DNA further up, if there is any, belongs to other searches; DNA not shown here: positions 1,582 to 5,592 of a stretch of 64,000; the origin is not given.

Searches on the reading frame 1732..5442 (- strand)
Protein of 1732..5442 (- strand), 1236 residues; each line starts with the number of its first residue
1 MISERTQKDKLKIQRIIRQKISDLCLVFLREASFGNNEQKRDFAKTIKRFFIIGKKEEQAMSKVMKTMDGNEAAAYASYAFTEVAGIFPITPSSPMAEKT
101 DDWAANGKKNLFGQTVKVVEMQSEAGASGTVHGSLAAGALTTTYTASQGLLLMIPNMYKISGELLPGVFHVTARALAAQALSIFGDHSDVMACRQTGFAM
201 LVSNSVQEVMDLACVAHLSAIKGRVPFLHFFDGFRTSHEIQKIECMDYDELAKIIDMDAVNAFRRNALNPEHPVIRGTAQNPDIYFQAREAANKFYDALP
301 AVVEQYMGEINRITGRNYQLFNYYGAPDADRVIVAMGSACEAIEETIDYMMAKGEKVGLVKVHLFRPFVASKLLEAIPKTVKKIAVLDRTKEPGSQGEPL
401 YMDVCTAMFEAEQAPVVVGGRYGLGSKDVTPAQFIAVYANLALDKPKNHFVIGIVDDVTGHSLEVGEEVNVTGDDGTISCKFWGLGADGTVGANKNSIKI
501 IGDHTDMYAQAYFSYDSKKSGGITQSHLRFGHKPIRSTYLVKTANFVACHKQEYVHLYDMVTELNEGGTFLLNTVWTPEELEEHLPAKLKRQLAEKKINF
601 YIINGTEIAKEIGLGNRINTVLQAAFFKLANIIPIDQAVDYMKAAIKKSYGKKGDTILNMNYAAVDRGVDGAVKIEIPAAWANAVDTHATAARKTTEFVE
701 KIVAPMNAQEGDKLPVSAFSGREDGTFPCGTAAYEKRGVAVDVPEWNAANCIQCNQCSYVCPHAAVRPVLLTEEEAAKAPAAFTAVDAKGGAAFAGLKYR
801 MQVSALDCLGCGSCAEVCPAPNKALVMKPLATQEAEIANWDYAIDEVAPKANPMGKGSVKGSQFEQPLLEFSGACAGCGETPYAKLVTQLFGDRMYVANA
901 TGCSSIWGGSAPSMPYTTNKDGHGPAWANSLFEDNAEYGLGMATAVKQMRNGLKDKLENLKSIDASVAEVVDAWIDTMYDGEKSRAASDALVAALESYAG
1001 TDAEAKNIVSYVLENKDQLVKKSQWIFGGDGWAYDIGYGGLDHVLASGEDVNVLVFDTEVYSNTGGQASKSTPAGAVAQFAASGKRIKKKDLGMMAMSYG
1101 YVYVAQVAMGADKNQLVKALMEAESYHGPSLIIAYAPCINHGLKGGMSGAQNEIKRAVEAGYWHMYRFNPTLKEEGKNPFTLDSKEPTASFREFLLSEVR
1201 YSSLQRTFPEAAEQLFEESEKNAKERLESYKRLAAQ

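Call 48: search_protein_families(library=pfam, proteins=[window:1732-5442:-], max_evalue=1e-8)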
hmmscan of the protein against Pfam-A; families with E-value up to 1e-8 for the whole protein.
window:1732-5442:- (1236 aa): 5 families
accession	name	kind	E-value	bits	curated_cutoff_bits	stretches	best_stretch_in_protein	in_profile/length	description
PF01855.24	POR_N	-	2.2e-82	276.7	27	1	79-307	4-230/231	Pyruvate flavodoxin/ferredoxin oxidoreductase, thiamine diP-bdg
PF01558.24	POR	-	1.7e-34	119.9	27.4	1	486-669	1-172/173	Pyruvate ferredoxin/flavodoxin oxidoreductase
PF10371.14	EKR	-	5.7e-22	77.8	27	1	691-740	8-55/55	Domain of unknown function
PF17147.9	PFOR_II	-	2.8e-18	66.6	27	1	329-433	1-101/102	Pyruvate:ferredoxin oxidoreductase core domain II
PF02775.26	TPP_enzyme_C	-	2.5e-09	37.6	21.9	1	1023-1133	48-150/151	Thiamine pyrophosphate enzyme, C-terminal TPP binding domain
